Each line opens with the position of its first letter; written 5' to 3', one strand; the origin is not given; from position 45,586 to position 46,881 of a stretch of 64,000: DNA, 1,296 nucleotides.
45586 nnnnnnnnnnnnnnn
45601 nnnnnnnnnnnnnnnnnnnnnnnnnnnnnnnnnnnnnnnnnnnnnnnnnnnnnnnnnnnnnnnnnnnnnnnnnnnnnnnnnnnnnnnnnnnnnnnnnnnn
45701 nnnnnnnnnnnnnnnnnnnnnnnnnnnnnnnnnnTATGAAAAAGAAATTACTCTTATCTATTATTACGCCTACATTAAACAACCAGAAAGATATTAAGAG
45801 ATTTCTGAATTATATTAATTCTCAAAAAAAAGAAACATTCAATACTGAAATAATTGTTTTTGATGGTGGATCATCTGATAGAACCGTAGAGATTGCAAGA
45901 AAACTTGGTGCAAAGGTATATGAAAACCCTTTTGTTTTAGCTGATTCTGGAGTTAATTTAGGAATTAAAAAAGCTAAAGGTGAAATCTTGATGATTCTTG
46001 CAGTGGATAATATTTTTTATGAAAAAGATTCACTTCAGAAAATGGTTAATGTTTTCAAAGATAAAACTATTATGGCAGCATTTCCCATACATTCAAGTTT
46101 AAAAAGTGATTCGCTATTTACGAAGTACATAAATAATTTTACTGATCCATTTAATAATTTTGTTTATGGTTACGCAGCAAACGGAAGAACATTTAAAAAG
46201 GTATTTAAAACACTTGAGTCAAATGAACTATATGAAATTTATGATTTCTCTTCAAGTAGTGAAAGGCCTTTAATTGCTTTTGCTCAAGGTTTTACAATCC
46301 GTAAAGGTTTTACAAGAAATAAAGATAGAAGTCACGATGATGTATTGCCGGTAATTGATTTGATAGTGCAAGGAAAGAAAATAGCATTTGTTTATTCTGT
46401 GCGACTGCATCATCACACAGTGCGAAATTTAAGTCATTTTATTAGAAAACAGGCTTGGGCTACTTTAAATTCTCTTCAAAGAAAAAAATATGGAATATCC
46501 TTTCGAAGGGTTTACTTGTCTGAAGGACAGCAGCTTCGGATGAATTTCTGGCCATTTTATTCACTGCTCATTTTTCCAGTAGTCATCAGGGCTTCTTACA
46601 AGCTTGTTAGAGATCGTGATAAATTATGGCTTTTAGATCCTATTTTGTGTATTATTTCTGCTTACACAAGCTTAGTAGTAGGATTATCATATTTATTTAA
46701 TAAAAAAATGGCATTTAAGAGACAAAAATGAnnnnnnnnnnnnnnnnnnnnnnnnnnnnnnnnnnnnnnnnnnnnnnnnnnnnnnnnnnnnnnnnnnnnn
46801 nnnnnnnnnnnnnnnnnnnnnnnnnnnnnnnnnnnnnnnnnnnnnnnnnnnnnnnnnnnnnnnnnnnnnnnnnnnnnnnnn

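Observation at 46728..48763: WxcM-like acetyltransferase-FdtA fusion plus FdtB-like aminotransferase: a 3-acetamido-3,6-dideoxyhexose cassette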

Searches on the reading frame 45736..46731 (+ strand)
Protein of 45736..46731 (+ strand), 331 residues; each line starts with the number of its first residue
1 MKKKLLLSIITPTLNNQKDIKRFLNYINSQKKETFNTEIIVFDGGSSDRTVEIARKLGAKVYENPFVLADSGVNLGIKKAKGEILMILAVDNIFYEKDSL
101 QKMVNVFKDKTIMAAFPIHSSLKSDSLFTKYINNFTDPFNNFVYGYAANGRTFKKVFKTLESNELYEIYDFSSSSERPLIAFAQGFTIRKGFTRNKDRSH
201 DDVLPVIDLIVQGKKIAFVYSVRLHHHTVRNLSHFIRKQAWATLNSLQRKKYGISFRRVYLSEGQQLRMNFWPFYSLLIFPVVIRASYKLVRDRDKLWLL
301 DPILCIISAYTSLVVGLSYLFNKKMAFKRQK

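Call 3: search_protein_families(library=pfam, proteins=[window:45736-46731:+], max_evalue=0.01)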
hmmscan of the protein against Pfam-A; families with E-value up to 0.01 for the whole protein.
window:45736-46731:+ (331 aa): 1 family
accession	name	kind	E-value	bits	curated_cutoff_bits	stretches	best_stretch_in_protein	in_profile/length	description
PF00535.33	Glycos_transf_2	-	3.7e-18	66.4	23.3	1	8-143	1-136/168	Glycosyl transferase family 2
